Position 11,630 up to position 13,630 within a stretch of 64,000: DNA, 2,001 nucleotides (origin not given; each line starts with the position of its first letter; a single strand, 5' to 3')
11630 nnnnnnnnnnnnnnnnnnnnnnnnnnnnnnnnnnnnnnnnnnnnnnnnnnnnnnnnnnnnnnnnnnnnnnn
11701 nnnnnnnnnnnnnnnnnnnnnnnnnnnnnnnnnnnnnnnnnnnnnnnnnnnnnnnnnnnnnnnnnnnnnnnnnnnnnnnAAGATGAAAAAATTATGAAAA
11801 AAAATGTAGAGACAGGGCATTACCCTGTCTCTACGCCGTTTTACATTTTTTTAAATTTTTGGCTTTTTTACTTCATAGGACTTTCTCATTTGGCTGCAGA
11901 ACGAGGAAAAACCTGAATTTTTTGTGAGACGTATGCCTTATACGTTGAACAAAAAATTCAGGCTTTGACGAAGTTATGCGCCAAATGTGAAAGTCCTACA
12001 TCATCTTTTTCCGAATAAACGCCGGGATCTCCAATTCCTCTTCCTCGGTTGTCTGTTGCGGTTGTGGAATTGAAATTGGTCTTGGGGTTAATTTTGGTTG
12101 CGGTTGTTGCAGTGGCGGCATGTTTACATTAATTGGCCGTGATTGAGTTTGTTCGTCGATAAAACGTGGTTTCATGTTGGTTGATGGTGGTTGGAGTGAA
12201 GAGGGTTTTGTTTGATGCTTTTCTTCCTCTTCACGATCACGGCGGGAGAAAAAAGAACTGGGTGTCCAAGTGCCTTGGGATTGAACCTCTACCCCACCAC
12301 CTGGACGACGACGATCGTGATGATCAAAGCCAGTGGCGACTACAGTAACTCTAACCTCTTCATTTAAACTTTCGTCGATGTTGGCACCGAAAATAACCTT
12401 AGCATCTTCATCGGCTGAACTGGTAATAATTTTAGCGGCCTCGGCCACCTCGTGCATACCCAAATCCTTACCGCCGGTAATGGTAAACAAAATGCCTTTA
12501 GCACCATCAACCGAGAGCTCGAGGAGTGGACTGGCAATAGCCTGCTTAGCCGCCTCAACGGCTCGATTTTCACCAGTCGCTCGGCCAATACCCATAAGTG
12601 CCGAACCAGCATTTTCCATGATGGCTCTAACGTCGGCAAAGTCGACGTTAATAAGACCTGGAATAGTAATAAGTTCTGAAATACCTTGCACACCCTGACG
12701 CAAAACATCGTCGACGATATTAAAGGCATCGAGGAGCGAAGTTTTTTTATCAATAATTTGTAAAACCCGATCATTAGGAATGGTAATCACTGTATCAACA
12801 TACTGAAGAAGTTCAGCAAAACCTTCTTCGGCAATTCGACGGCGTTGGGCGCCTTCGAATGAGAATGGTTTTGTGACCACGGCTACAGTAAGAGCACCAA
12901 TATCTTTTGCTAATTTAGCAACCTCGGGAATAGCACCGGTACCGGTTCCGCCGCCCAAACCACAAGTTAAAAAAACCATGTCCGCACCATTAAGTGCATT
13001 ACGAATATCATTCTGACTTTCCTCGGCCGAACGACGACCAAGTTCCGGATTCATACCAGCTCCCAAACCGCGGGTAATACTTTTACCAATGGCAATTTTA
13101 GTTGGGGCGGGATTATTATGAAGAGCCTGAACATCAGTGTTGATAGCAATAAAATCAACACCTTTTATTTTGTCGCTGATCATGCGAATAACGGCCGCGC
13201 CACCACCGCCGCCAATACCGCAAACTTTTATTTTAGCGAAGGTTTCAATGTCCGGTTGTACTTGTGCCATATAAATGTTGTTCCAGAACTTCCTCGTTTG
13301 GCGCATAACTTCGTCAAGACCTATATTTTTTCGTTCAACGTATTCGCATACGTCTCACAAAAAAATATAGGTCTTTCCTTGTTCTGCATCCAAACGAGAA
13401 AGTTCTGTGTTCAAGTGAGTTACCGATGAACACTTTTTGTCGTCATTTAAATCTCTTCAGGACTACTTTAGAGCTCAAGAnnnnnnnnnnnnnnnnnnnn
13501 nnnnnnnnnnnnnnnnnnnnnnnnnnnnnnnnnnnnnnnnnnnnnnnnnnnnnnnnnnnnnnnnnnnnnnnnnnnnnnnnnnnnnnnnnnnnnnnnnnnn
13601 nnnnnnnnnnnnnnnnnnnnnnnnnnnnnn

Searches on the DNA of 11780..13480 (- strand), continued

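Call 33: search_with_rna_model(model_id=R1, sources=[L054, L084, L024, L022, L100, L101, L102, L103], max_evalue=1, show_alignments=10)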
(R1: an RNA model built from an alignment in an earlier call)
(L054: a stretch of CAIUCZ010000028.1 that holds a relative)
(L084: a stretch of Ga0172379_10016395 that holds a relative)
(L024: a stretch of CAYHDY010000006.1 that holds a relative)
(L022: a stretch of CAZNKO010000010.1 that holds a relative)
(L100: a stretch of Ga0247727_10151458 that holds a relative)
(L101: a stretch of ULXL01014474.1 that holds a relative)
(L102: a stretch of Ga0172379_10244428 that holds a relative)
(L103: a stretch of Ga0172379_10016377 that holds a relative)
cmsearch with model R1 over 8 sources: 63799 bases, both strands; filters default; matches with E-value up to 1: 12.
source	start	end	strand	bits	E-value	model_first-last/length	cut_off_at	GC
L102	908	1030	+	134.7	1.5e-33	1-124/124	no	0.38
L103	1893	2016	-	132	7.9e-33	1-124/124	no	0.4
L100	1050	1173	-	109.4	8.3e-27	1-124/124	no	0.6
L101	355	482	+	92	3.5e-22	1-124/124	no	0.41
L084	4389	4512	-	86.8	8.8e-21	1-124/124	no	0.4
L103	1894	2017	+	56.9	7.8e-13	1-124/124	no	0.39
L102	907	1029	-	55.4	1.9e-12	1-124/124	no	0.38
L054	3398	3518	-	49.5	7.5e-11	1-124/124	no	0.36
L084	1213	1314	+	25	0.00024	1-124/124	no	0.57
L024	13176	13222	-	21.1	0.0028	1-124/124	no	0.34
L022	5139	5262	+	18.7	0.012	1-124/124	no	0.59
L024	9802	9840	-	17.2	0.03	1-124/124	no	0.62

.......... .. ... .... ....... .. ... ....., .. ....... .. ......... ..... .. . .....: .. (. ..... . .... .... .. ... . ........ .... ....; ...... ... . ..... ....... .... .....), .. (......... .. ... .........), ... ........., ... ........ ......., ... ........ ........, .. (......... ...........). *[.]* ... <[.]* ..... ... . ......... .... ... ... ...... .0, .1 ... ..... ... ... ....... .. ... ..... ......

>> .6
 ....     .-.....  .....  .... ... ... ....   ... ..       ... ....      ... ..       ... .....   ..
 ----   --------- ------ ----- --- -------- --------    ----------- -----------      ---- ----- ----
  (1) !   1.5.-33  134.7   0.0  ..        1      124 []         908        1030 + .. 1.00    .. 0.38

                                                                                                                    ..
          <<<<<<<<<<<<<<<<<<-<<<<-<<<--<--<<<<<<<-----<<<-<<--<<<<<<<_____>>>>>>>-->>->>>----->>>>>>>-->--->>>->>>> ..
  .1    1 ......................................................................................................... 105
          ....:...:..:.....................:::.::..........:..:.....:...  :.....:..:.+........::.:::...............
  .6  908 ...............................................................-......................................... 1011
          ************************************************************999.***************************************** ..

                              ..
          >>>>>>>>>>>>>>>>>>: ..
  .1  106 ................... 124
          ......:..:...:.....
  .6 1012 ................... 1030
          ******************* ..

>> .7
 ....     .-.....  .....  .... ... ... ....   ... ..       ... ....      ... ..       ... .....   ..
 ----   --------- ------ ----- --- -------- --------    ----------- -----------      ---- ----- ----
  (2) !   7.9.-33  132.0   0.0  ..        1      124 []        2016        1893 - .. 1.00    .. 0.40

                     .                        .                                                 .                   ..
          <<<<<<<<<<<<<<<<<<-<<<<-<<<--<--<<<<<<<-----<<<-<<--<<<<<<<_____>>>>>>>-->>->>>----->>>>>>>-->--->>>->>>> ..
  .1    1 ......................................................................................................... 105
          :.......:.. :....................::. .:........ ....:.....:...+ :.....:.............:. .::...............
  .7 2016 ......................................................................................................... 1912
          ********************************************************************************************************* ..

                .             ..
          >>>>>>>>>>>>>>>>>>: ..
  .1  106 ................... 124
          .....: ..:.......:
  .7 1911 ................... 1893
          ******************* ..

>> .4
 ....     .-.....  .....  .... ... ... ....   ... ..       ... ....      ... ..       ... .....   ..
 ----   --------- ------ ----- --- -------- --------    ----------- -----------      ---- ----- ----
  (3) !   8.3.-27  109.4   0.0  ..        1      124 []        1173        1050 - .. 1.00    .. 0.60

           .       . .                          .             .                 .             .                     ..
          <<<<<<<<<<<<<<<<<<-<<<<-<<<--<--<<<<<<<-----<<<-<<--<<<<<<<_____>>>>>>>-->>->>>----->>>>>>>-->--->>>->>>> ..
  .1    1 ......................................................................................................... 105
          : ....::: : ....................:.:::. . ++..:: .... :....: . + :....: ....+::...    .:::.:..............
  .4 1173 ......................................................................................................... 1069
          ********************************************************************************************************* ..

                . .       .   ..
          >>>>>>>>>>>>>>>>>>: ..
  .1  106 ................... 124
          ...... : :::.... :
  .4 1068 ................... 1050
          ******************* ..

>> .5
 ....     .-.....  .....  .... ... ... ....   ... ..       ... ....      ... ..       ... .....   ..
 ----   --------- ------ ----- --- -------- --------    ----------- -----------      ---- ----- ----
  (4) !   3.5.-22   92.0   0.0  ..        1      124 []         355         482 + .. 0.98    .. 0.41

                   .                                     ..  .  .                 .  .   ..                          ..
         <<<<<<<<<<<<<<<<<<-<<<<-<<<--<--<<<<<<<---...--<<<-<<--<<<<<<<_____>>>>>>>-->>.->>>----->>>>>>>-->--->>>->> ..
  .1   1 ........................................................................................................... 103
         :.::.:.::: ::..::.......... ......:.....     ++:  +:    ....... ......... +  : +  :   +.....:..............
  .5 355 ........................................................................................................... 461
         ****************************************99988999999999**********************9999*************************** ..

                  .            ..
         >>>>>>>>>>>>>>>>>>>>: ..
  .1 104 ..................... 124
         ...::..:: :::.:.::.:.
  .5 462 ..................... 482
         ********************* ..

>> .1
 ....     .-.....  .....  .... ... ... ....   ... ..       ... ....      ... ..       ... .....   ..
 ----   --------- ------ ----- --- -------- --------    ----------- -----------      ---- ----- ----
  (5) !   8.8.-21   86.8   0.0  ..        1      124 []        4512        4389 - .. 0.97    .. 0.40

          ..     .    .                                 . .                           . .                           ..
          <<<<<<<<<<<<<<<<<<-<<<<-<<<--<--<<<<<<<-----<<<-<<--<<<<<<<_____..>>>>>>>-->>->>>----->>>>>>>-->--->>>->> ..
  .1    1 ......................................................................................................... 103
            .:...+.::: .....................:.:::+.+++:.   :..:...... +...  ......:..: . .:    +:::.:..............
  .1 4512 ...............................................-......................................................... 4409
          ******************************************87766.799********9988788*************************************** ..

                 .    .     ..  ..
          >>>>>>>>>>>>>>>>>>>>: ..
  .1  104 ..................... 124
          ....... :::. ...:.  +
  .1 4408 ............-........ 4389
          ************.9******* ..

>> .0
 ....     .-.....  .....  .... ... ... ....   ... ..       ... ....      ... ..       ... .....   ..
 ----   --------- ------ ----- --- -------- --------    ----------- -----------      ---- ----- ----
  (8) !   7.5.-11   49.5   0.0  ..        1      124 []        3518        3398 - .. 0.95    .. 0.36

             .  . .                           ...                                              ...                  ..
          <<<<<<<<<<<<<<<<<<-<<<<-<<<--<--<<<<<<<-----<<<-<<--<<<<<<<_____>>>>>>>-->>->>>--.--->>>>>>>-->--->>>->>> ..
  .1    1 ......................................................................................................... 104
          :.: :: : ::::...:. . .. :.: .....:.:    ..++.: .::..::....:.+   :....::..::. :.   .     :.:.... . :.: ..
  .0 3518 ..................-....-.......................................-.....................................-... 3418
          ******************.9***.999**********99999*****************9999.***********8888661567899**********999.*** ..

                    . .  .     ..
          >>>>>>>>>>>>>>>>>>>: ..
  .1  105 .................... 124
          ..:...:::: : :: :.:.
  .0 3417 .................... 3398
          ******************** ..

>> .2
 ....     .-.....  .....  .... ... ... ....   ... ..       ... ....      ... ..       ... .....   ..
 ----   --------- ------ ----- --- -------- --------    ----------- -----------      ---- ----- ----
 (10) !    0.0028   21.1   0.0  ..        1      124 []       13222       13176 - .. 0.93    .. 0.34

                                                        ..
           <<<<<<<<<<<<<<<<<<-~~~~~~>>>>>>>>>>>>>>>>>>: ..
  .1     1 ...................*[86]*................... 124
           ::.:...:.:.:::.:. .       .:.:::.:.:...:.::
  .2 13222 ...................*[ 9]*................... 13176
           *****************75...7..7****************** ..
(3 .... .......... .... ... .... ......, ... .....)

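Call 35: search_with_rna_model(model_id=R1, sources=[window, L001, L054, L081, L082, L083, L084, L085, L086, L087, L088, L089, L090, L091, L092, L093, L094, L095, L096, L097, L098, L099, L100, L101, L102, L103], max_evalue=1e-14, make_alignment=true)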
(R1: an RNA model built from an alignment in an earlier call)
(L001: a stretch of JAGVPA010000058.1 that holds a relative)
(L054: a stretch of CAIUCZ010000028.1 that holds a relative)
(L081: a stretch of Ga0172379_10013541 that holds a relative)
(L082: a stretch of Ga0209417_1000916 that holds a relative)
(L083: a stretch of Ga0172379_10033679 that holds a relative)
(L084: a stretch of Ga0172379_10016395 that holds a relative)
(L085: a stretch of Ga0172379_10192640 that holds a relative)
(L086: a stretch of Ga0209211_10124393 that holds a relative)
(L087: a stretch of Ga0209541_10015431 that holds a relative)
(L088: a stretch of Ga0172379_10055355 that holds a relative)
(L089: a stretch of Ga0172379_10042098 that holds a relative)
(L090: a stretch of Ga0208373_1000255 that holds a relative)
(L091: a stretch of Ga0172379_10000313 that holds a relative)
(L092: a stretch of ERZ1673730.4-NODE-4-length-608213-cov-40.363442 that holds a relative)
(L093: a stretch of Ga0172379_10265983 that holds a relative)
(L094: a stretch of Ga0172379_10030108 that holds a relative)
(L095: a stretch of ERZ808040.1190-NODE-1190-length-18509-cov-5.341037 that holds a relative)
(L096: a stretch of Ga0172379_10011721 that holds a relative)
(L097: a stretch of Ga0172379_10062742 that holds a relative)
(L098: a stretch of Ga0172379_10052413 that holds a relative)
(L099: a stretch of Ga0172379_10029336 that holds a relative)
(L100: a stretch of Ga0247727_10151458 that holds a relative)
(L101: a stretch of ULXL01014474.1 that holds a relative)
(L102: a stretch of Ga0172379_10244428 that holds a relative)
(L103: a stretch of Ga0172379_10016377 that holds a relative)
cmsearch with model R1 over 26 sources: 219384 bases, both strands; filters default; matches with E-value up to 1e-14: 26.
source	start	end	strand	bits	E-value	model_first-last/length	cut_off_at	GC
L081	1099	1222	-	136.8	1.4e-33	1-124/124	no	0.4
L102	908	1030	+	134.7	5.3e-33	1-124/124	no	0.38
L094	1491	1613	+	133.1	1.4e-32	1-124/124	no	0.36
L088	1749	1871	+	132.3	2.3e-32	1-124/124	no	0.33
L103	1893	2016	-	132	2.7e-32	1-124/124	no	0.4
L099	2567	2690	+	131.4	3.8e-32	1-124/124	no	0.38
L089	3006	3130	+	131.1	4.7e-32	1-124/124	no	0.36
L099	797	920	-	129.8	1e-31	1-124/124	no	0.38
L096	9059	9181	-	129.1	1.6e-31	1-124/124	no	0.39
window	11876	11999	+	126.7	7.2e-31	1-124/124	no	0.4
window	13283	13407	-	124.9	2.1e-30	1-124/124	no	0.4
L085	258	383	-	124.9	2.1e-30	1-124/124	no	0.3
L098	1078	1202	+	120.8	2.6e-29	1-124/124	no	0.33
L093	1002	1126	-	120.1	3.9e-29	1-124/124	no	0.37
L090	1977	2102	+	120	4.2e-29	1-124/124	no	0.42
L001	2177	2300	-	119.9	4.6e-29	1-124/124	no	0.4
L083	4469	4593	+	115.2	8.3e-28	1-124/124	no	0.46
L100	1050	1173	-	109.4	2.9e-26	1-124/124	no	0.6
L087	10971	11095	+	107.4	9.4e-26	1-124/124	no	0.39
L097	1530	1654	-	106.7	1.5e-25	1-124/124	no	0.5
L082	11768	11892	+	103.6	9.7e-25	1-124/124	no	0.39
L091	2752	2876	+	99.6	1.1e-23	1-124/124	no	0.43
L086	372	496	+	95.9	1.1e-22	1-124/124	no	0.46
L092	56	183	-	95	2e-22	1-124/124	no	0.41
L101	355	482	+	92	1.2e-21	1-124/124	no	0.41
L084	4389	4512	-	86.8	3e-20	1-124/124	no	0.4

Alignment A2: 26 matches aligned to the model, 133 columns, each read 5' to 3' on its own strand. Consensus structure (alignment columns), stored with it:
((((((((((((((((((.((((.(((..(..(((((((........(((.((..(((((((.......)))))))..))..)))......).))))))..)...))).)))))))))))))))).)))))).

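Call 57: search_with_rna_model(model_id=R1, sources=[L104, L105, L106, L107, L108, L109, L110, L111, L112, L113, L114], max_evalue=1)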
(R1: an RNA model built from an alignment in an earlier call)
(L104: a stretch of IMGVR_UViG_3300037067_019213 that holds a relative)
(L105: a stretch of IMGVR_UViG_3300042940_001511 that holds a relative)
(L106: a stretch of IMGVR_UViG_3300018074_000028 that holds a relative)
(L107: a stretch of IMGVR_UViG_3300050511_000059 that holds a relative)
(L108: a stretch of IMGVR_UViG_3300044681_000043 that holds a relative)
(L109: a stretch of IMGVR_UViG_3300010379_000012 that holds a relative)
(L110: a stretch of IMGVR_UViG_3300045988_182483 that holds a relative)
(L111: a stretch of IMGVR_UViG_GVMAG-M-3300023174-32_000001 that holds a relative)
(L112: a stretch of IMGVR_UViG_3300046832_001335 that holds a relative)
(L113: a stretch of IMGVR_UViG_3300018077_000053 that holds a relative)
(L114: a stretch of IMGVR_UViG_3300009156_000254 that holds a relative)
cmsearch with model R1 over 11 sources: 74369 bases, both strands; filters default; matches with E-value up to 1: 0.
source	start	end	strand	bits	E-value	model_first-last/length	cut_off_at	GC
